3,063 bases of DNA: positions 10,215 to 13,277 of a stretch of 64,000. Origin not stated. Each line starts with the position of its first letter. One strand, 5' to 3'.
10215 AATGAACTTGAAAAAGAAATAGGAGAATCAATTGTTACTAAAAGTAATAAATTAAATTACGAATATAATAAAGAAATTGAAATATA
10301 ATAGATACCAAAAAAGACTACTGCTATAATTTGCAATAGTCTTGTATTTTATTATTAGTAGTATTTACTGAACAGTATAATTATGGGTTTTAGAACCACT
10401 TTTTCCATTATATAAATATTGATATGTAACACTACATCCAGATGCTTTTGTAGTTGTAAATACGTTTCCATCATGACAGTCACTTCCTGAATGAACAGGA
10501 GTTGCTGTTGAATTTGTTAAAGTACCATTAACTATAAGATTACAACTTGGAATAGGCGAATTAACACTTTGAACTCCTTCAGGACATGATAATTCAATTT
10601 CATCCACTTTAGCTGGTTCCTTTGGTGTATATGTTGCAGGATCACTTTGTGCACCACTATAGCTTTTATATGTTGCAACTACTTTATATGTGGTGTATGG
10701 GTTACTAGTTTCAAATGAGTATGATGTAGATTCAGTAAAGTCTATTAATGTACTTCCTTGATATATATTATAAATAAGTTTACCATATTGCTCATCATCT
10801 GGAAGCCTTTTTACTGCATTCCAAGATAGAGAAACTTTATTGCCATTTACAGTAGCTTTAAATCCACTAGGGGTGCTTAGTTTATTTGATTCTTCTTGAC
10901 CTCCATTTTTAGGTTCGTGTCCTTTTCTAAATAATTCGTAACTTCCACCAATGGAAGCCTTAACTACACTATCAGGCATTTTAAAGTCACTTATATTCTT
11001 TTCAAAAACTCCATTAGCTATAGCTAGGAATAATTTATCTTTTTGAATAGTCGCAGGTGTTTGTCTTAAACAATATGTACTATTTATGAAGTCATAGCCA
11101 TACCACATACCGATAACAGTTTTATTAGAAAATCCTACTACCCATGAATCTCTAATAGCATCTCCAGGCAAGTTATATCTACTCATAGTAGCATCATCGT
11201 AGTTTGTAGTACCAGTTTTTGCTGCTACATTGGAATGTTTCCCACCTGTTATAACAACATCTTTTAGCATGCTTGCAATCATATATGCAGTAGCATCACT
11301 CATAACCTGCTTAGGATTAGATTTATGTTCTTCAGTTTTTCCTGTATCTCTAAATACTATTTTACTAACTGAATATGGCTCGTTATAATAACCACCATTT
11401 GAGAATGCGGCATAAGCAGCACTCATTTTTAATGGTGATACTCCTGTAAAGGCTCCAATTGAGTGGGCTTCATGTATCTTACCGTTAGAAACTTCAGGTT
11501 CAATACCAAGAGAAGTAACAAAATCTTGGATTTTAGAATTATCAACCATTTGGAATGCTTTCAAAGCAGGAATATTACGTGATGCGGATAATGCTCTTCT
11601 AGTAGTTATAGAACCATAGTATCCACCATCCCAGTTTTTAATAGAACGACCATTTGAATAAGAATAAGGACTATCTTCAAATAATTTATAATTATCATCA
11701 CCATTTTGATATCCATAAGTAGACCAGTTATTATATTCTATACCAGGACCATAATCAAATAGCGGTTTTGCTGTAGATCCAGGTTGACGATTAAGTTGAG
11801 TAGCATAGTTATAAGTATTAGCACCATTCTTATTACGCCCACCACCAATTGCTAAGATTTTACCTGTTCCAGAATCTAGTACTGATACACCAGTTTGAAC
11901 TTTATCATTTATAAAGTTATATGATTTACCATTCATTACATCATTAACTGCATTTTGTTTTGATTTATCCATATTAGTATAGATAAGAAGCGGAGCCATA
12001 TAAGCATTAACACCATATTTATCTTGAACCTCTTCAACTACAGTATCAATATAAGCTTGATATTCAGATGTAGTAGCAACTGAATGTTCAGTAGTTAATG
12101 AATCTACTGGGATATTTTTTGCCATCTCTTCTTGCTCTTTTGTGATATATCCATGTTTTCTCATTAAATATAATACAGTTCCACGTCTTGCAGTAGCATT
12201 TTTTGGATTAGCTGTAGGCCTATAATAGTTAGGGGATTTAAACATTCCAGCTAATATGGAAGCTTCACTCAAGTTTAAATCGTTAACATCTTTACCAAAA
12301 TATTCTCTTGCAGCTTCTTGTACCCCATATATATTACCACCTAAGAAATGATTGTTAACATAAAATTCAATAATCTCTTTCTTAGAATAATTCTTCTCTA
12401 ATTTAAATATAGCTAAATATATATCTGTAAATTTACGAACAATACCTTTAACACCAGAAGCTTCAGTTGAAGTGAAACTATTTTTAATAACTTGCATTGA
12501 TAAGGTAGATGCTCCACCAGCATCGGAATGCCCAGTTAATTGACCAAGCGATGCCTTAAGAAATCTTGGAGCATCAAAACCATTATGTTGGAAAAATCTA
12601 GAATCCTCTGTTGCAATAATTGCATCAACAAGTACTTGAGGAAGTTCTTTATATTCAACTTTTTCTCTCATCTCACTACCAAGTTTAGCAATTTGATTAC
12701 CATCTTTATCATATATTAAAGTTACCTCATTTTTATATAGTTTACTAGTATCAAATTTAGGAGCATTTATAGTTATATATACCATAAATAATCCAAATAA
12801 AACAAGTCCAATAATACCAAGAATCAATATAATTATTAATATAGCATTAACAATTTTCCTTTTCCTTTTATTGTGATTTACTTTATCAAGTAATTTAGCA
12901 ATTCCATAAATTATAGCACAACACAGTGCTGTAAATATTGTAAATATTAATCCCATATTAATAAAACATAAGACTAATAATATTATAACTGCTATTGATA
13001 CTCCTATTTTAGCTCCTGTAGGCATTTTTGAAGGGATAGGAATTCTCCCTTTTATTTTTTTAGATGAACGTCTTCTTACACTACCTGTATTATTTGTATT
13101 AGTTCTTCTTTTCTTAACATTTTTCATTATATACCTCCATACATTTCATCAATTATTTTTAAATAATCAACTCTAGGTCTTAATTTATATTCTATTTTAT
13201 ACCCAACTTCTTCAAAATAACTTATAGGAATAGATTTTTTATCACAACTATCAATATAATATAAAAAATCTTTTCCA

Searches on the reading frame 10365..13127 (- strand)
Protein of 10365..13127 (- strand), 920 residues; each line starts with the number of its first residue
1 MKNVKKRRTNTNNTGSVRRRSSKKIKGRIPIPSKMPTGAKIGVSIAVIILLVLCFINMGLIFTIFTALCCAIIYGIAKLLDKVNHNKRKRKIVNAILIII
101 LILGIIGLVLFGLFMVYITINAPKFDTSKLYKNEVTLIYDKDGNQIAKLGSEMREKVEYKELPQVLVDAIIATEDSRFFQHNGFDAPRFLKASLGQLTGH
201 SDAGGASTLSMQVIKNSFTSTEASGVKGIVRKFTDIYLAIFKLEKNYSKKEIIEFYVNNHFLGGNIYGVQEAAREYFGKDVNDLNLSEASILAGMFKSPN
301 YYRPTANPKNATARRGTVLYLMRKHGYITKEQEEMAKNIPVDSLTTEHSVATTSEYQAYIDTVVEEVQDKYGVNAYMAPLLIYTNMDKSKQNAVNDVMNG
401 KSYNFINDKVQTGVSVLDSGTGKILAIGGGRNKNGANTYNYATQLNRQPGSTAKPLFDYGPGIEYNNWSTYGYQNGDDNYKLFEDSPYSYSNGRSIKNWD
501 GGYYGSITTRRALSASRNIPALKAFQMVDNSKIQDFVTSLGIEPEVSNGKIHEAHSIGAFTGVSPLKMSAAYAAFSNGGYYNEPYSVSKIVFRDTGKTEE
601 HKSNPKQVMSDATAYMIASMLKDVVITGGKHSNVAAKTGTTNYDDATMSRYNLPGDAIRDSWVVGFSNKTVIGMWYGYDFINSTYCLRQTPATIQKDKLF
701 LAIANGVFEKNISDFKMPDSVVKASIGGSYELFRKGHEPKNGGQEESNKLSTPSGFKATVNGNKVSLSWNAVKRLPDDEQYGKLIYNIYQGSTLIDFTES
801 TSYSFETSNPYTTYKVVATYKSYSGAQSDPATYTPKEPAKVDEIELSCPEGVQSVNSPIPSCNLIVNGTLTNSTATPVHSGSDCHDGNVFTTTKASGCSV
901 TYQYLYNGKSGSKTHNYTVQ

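Call 69: search_protein_families(library=pfam, proteins=[window:10365-13127:-], max_evalue=0.00001)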
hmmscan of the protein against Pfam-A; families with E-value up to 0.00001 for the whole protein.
window:10365-13127:- (920 aa): 2 families
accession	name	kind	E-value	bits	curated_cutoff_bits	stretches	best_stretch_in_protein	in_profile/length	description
PF00912.28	Transgly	-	4.1e-54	183.2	27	1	143-322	2-177/178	Transglycosylase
PF00905.27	Transpeptidase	-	7.1e-31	108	22.1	1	414-669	3-267/299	Penicillin binding protein transpeptidase domain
